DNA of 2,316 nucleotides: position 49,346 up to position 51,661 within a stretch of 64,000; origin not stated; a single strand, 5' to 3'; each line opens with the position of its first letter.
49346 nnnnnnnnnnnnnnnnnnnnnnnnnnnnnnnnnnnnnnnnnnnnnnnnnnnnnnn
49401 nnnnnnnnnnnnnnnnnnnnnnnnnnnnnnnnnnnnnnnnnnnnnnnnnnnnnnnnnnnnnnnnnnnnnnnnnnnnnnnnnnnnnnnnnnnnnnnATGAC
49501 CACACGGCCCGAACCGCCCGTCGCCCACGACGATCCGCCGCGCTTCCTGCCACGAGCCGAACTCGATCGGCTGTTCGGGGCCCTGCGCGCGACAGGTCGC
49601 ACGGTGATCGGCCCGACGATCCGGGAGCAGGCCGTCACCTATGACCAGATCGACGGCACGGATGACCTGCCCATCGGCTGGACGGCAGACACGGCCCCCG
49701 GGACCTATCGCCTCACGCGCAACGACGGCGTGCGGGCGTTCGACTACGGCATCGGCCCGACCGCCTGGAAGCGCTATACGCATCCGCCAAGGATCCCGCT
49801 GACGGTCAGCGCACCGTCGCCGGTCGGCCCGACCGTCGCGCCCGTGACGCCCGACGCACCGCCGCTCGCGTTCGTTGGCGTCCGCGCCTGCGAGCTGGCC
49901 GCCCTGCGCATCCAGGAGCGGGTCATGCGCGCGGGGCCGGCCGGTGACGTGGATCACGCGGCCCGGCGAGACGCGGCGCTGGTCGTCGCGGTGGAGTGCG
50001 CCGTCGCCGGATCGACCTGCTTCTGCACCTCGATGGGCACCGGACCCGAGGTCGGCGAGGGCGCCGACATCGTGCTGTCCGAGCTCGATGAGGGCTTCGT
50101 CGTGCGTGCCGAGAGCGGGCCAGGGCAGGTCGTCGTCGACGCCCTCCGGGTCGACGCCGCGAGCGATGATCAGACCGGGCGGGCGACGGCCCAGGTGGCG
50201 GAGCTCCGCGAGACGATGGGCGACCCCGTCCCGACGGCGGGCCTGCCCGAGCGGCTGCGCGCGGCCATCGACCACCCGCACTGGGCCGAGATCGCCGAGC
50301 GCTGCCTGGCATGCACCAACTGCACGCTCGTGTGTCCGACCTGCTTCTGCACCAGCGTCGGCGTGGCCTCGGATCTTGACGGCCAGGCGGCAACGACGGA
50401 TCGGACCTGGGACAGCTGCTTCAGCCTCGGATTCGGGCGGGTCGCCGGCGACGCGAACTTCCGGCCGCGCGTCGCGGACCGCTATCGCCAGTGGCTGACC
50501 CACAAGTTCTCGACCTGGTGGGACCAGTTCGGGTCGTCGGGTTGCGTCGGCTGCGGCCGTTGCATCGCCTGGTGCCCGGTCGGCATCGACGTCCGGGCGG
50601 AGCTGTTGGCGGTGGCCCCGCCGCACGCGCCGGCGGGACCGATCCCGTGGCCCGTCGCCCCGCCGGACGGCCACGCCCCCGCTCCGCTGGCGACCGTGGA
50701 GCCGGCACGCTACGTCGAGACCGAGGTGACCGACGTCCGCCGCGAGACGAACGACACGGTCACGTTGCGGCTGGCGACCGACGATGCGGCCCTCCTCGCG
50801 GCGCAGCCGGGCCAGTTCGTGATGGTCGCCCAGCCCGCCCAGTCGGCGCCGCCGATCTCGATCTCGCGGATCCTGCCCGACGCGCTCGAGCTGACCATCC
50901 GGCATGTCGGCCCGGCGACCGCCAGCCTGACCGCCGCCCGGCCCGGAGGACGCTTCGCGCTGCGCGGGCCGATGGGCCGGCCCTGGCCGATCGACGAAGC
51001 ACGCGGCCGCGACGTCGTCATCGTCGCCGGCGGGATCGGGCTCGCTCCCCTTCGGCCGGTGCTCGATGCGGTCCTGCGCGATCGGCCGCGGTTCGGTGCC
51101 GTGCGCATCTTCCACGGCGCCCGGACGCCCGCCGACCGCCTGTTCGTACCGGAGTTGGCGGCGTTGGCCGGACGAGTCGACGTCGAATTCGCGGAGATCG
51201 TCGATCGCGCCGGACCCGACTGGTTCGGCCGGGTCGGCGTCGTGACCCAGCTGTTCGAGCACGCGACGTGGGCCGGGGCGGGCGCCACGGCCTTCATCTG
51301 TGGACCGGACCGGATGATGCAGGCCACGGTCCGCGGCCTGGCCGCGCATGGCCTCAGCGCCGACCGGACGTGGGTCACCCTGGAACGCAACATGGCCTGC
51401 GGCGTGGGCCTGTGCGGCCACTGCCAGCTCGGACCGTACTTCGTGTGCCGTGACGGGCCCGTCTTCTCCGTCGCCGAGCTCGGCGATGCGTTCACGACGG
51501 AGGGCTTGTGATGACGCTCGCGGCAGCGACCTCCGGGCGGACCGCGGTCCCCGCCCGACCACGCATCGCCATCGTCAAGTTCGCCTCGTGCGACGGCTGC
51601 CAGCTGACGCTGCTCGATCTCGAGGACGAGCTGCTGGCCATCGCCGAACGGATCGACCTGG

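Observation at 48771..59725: Group-3b-type [NiFe]-hydrogenase embedded in a persulfide-relay neighbourhood: candidate H2-sulfur redox module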

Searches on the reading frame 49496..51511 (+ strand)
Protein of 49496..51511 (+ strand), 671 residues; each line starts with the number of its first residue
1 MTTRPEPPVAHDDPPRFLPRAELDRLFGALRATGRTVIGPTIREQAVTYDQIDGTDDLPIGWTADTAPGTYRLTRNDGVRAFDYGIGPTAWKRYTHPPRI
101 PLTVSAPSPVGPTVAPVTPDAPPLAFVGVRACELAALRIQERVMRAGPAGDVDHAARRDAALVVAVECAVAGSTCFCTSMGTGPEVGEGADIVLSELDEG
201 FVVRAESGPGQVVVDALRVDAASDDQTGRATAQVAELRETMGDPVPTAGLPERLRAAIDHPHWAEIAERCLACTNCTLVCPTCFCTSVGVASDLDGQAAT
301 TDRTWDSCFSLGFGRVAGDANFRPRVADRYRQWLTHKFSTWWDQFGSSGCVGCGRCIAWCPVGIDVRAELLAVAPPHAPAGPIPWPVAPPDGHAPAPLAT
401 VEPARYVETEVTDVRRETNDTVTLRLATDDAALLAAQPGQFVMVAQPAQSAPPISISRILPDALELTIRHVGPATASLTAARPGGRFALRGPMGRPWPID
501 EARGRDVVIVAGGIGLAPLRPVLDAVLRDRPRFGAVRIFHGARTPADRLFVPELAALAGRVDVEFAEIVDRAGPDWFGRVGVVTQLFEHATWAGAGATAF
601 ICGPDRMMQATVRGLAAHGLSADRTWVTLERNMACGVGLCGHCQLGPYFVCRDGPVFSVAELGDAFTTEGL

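Call 5: search_protein_families(library=pfam, proteins=[window:49496-51511:+], max_evalue=0.01)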
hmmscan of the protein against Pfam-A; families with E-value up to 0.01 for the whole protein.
window:49496-51511:+ (671 aa): 11 families
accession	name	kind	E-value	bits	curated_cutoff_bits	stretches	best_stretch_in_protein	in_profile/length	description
PF17179.9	Fer4_22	-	3.9e-31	108.2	27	1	269-364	1-95/95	4Fe-4S dicluster domain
PF00175.26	NAD_binding_1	-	6.4e-14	53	22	1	510-611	2-107/109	Oxidoreductase NAD-binding domain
PF10418.14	DHODB_Fe-S_bind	-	4.4e-09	36.3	23.9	1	630-662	1-40/41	Iron-sulfur cluster binding domain of dihydroorotate dehydrogenase B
PF13237.11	Fer4_10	-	4.5e-06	26.9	25.5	1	348-362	7-21/53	4Fe-4S dicluster domain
PF13746.11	Fer4_18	-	7.2e-06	26.6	27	1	341-370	52-81/114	4Fe-4S dicluster domain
PF14697.11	Fer4_21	-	7.9e-05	23.1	35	0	348-362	39-53/59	4Fe-4S dicluster domain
PF12838.12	Fer4_7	-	0.00014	22.7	27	1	344-364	32-52/52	4Fe-4S dicluster domain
PF13534.11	Fer4_17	-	0.00028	21.8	22.2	0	260-282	36-58/61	4Fe-4S dicluster domain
PF25160.1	LdpA_Fe-S-bd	-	0.00032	20.9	27.6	1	348-363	26-41/49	LdpA Fe-S cluster-binding domain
PF13183.11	Fer4_8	-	0.001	20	27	1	267-364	2-68/68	4Fe-4S dicluster domain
PF13187.11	Fer4_9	-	0.0014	19.1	27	1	269-363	1-50/52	4Fe-4S dicluster domain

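Call 7: search_protein_families(library=ncbifam, proteins=[window:49496-51511:+], max_evalue=0.01)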
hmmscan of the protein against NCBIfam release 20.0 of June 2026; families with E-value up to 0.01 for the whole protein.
window:49496-51511:+ (671 aa): 35 families (the best 25 are shown)
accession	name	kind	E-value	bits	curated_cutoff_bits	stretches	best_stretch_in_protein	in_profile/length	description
TIGR02911.1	sulfite_red_B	equivalog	1.9e-47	161.6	288.6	1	408-660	7-254/261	anaerobic sulfite reductase subunit AsrB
NF006220.0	PRK08345.1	subfamily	8.3e-47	159.8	395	1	422-660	28-285/294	cytochrome-c3 hydrogenase subunit gamma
NF040835.1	sulfhyd_HydG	equivalog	4.4e-41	141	650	1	434-660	48-282/292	NADPH-dependent hydrogenase/sulfhydrogenase 1 subunit gamma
NF040829.1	sulfhyd_ShyB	equivalog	1.4e-40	139.3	690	1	124-365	84-321/334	NAD(P)-dependent hydrogenase/sulfhydrogenase 2 subunit beta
NF040833.1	sulfhyd_HydB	equivalog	6.2e-39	133.9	750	1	119-370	83-332/367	NADPH-dependent hydrogenase/sulfhydrogenase 1 subunit beta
NF000796.0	PRK00054.1-1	equivalog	1.8e-38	132.3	224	1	407-664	4-237/254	dihydroorotate dehydrogenase electron transfer subunit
NF040830.1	sulfhyd_ShyC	equivalog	3.2e-35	121.7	600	1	419-670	21-286/288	NAD(P)-dependent hydrogenase/sulfhydrogenase 2 subunit gamma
TIGR02910.1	sulfite_red_A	equivalog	4.9e-31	108.2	323.15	1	127-364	93-317/334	anaerobic sulfite reductase subunit AsrA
NF000798.0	PRK00054.1-3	equivalog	2.2e-21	76.6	219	1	435-660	30-240/244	dihydroorotate dehydrogenase electron transfer subunit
NF004862.0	PRK06222.1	subfamily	6.4e-19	68.5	220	1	435-658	27-244/281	sulfide/dihydroorotate dehydrogenase-like FAD/NAD-binding protein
NF040810.1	BenC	equivalog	3.3e-18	65.9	430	1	406-622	104-322/333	benzoate 1,2-dioxygenase electron transfer component BenC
NF000799.0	PRK00054.1-4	equivalog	2.6e-17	62.8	314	1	435-661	32-255/258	dihydroorotate dehydrogenase electron transfer subunit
NF009414.0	PRK12778.1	equivalog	2.6e-15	55.8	1103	1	435-659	27-245/752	bifunctional dihydroorotate dehydrogenase B NAD binding subunit/NADPH-dependent glutamate synthase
NF008822.0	PRK11872.1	equivalog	3.3e-14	52.6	402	1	404-624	104-329/341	anthranilate 1,2-dioxygenase electron transfer component AntC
NF058606.1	GlBtMonoRdsGbcB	equivalog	7.9e-14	51.3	500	1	412-621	19-238/362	glycine betaine monooxygenase reductase subunit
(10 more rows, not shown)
